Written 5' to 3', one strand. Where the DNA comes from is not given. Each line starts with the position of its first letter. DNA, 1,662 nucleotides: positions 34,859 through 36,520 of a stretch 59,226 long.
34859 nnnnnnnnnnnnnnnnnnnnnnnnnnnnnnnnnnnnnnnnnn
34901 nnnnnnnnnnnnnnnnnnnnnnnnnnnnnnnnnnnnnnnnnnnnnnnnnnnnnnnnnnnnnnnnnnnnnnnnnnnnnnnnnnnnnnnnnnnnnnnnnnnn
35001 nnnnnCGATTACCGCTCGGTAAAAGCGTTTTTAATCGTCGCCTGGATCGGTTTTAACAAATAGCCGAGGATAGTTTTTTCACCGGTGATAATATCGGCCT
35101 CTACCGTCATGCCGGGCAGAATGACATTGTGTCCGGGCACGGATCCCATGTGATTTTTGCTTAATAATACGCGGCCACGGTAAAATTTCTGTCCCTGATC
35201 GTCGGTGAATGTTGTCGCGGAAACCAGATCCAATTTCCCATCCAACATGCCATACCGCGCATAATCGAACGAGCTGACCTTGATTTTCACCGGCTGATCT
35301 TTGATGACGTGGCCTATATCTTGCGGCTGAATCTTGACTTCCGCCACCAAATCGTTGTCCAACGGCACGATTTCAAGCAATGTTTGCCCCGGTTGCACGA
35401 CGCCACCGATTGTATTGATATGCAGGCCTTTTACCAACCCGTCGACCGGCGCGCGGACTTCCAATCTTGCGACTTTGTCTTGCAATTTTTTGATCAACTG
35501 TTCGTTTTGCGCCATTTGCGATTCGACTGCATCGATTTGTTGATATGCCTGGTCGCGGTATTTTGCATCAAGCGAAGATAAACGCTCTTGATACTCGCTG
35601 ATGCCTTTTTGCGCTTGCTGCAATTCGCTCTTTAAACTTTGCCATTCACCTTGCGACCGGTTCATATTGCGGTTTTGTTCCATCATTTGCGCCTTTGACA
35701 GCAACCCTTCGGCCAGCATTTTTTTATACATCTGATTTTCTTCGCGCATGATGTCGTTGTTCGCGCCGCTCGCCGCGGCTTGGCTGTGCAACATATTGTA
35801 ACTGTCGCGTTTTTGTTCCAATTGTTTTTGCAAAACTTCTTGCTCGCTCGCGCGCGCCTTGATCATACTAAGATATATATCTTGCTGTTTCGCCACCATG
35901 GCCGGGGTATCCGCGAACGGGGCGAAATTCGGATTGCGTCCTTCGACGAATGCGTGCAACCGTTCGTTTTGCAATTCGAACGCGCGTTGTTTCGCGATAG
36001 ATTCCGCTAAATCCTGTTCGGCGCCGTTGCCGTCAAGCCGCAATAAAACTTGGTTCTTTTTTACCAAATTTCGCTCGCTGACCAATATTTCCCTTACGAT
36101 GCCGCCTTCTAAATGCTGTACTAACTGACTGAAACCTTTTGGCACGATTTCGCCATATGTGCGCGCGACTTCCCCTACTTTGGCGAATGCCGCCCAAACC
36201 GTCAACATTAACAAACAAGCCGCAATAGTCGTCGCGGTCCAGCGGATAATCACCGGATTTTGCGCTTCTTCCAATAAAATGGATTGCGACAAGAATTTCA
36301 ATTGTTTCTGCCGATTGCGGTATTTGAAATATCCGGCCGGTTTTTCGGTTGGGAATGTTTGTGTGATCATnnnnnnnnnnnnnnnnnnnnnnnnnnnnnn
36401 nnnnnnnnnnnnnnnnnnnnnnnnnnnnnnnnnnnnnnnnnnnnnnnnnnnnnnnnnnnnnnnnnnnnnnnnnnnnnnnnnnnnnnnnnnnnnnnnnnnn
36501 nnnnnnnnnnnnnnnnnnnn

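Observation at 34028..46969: Candidate new surface-assembly system: non-RTX T1SS operon interlocked with an alternate chaperone-usher pilus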

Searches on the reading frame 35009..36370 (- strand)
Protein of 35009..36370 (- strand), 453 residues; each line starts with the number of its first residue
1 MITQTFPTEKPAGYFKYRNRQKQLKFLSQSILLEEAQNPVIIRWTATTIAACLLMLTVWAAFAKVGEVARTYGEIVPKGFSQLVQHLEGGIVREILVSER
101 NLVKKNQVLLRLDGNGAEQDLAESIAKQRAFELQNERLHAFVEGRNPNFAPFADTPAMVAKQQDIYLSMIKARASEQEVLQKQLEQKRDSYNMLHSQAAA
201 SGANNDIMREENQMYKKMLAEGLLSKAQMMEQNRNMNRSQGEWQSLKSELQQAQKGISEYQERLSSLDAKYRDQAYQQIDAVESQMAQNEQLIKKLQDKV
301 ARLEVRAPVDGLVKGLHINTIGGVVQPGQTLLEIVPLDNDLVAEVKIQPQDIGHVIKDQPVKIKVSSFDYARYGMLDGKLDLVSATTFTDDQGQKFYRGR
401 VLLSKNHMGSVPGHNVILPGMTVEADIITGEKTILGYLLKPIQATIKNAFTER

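Call 3: search_protein_families(library=pfam, proteins=[window:35009-36370:-], max_evalue=0.01)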
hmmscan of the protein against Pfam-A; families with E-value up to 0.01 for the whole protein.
window:35009-36370:- (453 aa): 3 families
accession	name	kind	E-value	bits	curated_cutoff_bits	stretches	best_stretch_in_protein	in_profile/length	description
PF13437.12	HlyD_3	-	1.7e-16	61.3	22.2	1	305-396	2-87/106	HlyD family secretion protein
PF16576.10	HlyD_D23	-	5.8e-07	29.4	30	1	248-372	54-176/214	Barrel-sandwich domain of CusB or HlyD membrane-fusion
PF24132.1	DUF7399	-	0.0095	16.8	27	0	185-296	23-125/134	Family of unknown function (DUF7399)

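Call 5: search_protein_families(library=ncbifam, proteins=[window:35009-36370:-], max_evalue=0.01)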
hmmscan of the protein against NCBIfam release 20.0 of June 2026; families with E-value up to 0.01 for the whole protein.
window:35009-36370:- (453 aa): 14 families
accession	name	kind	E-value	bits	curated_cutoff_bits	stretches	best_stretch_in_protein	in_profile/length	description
TIGR01843.1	type_I_hlyD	subfamily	2.2e-112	376.1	208.65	1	41-453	3-422/422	HlyD family type I secretion periplasmic adaptor subunit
TIGR01730.1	RND_mfp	subfamily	4e-13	49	94.9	2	273-403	105-227/322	efflux RND transporter periplasmic adaptor subunit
TIGR01000.1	bacteriocin_acc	subfamily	3.2e-12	46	258.85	1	163-439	189-450/457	bacteriocin secretion accessory protein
TIGR00998.1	8a0101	subfamily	2.1e-11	43.4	390.8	1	44-369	4-269/334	EmrA/EmrK family multidrug efflux transporter periplasmic adaptor subunit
TIGR03794.1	NHLM_micro_HlyD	equivalog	3.3e-11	42.7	156.2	1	49-392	26-345/421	NHLP bacteriocin system secretion protein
NF007850.1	PRK10559.1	equivalog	1.8e-06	27.3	400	1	265-335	110-179/303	p-hydroxybenzoic acid efflux pump subunit AaeA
TIGR00999.1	8a0102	subfamily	8e-06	25.1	319.3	1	272-368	63-156/271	CzcB/NccB family metal efflux transporter periplasmic adaptor subunit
NF047515.1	SpiroCoCo_C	equivalog_domain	0.00022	20.5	125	1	217-304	89-179/313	SpiroCoCo family coiled-coil protein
TIGR02169.1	SMC_prok_A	equivalog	0.00035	18.4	729.4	1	169-303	345-475/1165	chromosome segregation protein SMC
NF045487.1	ASRP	equivalog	0.00053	18.7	300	1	171-302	124-267/593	archaea-specific SMC-related protein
NF007785.0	PRK10476.1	equivalog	0.00059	18.7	376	1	175-385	93-286/347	multidrug transporter subunit MdtN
TIGR02168.1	SMC_prok_B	equivalog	0.0035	15.1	567.35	1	173-303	223-349/1181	chromosome segregation protein SMC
NF041751.2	sbcc_Staph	equivalog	0.005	14.8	920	1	158-301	374-513/1007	exonuclease subunit SbcC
NF038010.1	ABC_adapt_DarC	equivalog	0.0054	15.5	450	0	247-330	172-257/417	darobactin export ABC transporter periplasmic adaptor subunit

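Call 9: search_dna_similar(query=window:35009-36370:-, collection=plasmids, mode=protein, max_rows=15)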
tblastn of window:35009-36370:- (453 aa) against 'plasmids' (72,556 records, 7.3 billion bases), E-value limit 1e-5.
Records with a match: 1983; places in all: 2502; records where one place covers at least 80% of the query: 1720.
Best place of each record, by identity: <60% 1983.
By first word of the organism name: Escherichia 752; Rhizobium 230; Ralstonia 134; Sinorhizobium 93; Phaeobacter 69; Azospirillum 45; Pantoea 42; Vibrio 39; Burkholderia 39; Bradyrhizobium 38; and 130 more.
By predicted mobility (MOB-suite, as given by PLSDB): non-mobilizable 1041; conjugative 538; mobilizable 404.
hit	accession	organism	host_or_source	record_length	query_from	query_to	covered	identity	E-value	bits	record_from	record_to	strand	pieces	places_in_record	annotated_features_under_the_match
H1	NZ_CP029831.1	Azospirillum ramasamyi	single cell,Cow dung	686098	46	453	90%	37.1%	4e-73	257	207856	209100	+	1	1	HlyD family type I secretion periplasmic adaptor subunit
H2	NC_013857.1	Azospirillum sp. B510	-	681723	41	453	91%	36.6%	5e-72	254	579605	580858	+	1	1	HlyD family type I secretion periplasmic adaptor subunit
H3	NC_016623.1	Azospirillum lipoferum 4B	-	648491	65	453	86%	37.3%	1e-70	250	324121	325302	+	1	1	HlyD family type I secretion periplasmic adaptor subunit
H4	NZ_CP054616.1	Azospirillum oryzae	cell culture,soil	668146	65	453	86%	37.2%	2e-68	244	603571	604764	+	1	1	HlyD family type I secretion periplasmic adaptor subunit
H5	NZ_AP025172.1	Cupriavidus sp. P-10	-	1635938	43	453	91%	33.0%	9e-54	201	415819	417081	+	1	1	none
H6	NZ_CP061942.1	Marinomonas algicola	Ulva pertusa (algae),microorganism ...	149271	27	452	94%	31.5%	2e-61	223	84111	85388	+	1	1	HlyD family type I secretion periplasmic adaptor subunit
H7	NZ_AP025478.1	Vibrio crassostreae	-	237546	38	452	92%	32.3%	6e-47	181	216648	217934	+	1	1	HlyD family type I secretion periplasmic adaptor subunit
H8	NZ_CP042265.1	Qingshengfaniella alkalisoli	cell culture,saline soil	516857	59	453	87%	33.8%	6e-52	196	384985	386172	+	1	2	HlyD family type I secretion periplasmic adaptor subunit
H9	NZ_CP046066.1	Vibrio sp. THAF191d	pure culture,Surface of a polyethylene ...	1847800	28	452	94%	31.2%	7e-51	192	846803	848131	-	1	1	none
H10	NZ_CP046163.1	Vibrio sp. THAF191c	pure culture,Surface of a polyethylene ...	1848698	28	452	94%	31.2%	7e-51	192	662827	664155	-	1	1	none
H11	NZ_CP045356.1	Vibrio sp. THAF64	pure culture,Surface of a sandy ...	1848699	28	452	94%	31.2%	7e-51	192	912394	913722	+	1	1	none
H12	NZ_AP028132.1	Vibrio fluvialis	Homo sapiens,Stool sample from a ...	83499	23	452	95%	30.8%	2e-50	191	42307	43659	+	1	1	HlyD family type I secretion periplasmic adaptor subunit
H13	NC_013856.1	Azospirillum sp. B510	-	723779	43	453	91%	32.2%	2e-46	180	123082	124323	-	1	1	HlyD family type I secretion periplasmic adaptor subunit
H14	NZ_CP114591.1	Salinivibrio kushneri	-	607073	28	452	94%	30.9%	2e-54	203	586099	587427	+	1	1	HlyD family type I secretion periplasmic adaptor subunit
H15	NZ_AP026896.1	Aeromonas caviae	Microbe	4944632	30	453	94%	30.8%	6e-55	204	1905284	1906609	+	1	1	none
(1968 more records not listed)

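Call 58: find_related_loci(query=A5, collection=metagenome_contigs, flank=10000)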
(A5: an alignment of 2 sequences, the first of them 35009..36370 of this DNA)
Query A5 (453 aa) in metagenome_contigs; peptide patterns used: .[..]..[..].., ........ (x = any residue, [..] = any of these).
357 stretches matched a pattern, but none encodes a relative of the query by tblastn (E <= 1e-3).
